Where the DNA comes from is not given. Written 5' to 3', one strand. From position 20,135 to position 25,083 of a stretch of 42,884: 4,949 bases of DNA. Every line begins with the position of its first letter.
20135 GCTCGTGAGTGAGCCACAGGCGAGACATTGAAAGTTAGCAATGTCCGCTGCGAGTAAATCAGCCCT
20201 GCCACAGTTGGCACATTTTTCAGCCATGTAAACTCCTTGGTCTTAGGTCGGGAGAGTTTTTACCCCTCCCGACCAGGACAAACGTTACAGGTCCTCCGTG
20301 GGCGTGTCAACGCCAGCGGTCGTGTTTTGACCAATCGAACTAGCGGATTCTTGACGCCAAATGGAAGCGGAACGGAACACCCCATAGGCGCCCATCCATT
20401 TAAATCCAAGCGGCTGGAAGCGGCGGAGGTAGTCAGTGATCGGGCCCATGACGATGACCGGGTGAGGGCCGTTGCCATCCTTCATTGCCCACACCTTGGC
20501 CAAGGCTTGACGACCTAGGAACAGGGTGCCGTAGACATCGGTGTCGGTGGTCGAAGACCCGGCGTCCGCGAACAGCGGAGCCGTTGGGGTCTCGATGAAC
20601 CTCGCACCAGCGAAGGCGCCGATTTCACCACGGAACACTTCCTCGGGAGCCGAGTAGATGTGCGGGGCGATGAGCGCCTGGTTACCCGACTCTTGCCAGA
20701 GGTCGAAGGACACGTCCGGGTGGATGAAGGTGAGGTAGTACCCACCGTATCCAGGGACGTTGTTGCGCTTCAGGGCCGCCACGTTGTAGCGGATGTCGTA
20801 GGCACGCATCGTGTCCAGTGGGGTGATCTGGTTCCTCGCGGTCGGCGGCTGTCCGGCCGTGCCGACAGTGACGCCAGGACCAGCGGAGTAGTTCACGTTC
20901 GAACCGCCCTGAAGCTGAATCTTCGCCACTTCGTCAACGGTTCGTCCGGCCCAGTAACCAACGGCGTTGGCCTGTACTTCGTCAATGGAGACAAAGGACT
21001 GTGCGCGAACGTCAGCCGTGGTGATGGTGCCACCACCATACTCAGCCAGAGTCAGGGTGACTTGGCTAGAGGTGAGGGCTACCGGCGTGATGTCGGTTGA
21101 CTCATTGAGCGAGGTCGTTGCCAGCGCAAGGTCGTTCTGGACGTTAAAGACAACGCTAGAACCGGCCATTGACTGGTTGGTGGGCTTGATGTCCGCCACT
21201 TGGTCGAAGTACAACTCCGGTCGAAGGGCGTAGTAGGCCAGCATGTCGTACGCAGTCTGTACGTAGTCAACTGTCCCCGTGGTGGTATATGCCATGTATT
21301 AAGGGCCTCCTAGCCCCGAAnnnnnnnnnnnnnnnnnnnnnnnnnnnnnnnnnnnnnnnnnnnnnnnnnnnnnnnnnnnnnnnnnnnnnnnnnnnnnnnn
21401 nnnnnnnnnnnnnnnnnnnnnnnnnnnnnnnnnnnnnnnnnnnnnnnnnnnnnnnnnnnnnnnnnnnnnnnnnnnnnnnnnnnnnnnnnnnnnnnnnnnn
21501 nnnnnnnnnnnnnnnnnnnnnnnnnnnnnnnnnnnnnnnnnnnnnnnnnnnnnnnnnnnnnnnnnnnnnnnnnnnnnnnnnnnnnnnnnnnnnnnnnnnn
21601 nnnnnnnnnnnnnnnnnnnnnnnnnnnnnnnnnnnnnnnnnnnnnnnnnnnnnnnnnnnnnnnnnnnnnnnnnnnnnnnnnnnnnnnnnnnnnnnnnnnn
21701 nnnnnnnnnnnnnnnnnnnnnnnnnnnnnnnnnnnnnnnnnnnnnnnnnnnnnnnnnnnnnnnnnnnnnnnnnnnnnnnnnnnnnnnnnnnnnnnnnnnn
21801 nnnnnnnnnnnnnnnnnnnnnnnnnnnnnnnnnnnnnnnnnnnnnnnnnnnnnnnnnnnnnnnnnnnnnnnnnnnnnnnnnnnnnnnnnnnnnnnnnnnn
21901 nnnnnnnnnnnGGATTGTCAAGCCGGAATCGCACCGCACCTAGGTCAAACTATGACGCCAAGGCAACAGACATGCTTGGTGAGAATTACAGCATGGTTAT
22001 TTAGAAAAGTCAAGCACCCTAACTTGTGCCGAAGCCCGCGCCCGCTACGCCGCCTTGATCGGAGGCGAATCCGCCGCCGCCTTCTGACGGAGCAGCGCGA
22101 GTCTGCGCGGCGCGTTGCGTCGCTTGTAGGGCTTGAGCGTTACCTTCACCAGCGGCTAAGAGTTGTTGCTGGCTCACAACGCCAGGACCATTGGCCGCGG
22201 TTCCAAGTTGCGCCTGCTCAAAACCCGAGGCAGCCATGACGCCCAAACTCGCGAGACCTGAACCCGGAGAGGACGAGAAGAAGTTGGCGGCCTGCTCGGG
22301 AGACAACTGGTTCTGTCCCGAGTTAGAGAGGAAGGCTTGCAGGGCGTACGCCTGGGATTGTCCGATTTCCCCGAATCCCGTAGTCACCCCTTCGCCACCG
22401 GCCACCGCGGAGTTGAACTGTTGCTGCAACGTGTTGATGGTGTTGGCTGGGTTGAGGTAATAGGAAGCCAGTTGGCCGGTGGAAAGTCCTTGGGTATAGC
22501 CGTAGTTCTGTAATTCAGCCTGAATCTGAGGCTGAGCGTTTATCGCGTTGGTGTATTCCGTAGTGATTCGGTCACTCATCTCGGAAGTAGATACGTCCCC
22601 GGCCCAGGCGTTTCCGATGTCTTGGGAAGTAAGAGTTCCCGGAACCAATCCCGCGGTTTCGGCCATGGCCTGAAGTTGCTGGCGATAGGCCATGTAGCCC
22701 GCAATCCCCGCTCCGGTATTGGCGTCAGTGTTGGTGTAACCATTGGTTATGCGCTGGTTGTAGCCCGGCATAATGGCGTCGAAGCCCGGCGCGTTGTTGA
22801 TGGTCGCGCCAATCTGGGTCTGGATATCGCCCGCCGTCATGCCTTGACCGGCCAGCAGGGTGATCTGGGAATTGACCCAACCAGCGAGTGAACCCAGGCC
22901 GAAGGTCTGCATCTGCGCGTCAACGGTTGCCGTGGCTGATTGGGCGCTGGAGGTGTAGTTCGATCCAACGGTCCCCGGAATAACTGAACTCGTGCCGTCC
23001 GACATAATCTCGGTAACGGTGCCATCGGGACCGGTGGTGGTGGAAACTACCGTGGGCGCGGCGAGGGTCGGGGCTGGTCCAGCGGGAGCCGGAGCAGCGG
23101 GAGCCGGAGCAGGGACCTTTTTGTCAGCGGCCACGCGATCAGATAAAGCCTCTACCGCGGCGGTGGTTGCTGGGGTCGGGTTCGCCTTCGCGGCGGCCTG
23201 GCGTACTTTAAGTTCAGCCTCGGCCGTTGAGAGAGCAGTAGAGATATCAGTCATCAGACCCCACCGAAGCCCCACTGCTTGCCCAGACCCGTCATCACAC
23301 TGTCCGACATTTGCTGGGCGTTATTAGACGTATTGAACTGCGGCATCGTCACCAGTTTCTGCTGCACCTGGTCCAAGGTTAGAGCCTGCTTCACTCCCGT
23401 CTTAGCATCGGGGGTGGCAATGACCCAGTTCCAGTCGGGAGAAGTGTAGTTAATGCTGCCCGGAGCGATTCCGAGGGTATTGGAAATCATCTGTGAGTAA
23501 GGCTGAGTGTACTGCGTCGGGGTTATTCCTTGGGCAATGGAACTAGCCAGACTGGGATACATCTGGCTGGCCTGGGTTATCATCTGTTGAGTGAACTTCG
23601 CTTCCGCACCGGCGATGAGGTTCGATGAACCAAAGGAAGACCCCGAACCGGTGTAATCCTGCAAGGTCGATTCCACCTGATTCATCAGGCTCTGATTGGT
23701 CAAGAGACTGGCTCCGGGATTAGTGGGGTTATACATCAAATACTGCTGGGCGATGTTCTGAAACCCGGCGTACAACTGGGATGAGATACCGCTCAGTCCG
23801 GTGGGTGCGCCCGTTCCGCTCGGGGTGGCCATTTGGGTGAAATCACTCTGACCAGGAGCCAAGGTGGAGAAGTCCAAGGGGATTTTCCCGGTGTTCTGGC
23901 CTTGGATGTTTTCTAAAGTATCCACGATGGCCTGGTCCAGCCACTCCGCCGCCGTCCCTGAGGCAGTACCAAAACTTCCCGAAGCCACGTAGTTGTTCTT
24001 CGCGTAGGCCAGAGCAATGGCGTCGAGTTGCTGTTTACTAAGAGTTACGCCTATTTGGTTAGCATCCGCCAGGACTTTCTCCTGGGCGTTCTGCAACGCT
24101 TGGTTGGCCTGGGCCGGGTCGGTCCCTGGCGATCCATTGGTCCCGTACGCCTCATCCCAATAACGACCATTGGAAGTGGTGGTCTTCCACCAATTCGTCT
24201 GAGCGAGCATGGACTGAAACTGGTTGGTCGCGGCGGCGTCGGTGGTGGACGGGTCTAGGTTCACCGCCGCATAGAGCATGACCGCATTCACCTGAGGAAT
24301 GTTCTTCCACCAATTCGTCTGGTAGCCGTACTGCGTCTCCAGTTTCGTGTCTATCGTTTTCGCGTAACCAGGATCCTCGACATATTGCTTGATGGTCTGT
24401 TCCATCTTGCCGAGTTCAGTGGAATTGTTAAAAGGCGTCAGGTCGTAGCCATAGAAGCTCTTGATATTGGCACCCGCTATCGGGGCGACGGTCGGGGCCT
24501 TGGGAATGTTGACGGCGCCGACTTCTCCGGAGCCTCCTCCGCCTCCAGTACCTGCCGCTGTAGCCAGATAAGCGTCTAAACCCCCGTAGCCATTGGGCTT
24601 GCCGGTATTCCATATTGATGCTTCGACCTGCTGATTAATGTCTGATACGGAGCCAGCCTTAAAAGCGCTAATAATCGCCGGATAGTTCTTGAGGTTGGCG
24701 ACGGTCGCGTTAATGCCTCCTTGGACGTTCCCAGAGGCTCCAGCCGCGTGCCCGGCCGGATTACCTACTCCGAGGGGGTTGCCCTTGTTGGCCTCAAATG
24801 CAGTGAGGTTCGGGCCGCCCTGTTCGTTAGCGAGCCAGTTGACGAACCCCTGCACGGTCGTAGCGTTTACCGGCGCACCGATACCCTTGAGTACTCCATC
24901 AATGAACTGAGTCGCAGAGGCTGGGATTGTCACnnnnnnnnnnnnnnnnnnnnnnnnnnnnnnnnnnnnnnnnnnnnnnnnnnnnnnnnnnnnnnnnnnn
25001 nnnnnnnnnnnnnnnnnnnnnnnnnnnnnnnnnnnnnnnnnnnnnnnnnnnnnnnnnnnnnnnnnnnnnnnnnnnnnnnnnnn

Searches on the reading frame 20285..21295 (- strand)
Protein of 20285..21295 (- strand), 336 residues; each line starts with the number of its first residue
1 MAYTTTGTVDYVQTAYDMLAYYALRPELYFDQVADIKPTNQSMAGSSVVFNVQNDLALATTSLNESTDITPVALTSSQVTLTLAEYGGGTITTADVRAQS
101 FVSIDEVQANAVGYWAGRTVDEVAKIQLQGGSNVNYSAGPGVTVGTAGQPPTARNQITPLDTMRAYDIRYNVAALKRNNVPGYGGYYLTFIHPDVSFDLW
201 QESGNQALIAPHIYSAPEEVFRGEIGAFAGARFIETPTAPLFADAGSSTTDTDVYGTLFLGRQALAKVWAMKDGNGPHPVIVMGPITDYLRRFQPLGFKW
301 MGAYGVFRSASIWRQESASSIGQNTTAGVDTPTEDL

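Call 23: search_protein_families(library=phrogs, proteins=[window:20285-21295:-], max_evalue=0.01)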
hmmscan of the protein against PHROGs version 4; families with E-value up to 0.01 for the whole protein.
window:20285-21295:- (336 aa): 2 families
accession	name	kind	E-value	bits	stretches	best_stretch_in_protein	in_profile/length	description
phrog_1357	-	head and packaging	1.1e-60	206.4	1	5-329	26-356/356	major head protein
phrog_334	-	head and packaging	0.0062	16.6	0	185-274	223-328/381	major head protein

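Call 32: find_related_loci(query=window:20285-21295:-, collection=genome_contigs, flank=3000)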
Query window:20285-21295:- (336 aa) in genome_contigs; peptide patterns used: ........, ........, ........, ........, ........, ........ (x = any residue, [..] = any of these).
223 stretches matched a pattern, but none encodes a relative of the query by tblastn (E <= 1e-3).

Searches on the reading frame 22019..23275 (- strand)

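Call 7: search_protein_families(library=pfam, proteins=[window:22019-23275:-], max_evalue=0.01)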
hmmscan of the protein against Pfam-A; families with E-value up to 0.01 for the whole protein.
window:22019-23275:- (418 aa): 0 families

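Call 23: search_protein_families(library=phrogs, proteins=[window:22019-23275:-], max_evalue=0.01)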
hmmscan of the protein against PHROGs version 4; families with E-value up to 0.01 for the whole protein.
window:22019-23275:- (418 aa): 1 family
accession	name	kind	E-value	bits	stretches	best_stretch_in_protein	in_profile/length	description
phrog_8424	-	unknown function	2.3e-15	58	1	13-404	39-381/392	-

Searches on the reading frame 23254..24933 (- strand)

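Call 7: search_protein_families(library=pfam, proteins=[window:23254-24933:-], max_evalue=0.01)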
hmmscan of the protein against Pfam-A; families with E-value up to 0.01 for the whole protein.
window:23254-24933:- (559 aa): 0 families

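Call 23: search_protein_families(library=phrogs, proteins=[window:23254-24933:-], max_evalue=0.01)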
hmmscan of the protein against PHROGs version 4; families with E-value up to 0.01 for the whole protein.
window:23254-24933:- (559 aa): 2 families
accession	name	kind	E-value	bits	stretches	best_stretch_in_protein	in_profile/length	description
phrog_6654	-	unknown function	1.4e-18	68.4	2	444-556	314-425/428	-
phrog_34303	-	unknown function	8.7e-06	26.4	1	415-552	195-326/332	-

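Call 79: search_protein_families(library=ncbifam, proteins=[window:23254-24933:-], max_evalue=0.05)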
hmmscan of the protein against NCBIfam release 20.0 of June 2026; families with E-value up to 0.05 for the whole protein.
window:23254-24933:- (559 aa): 0 families
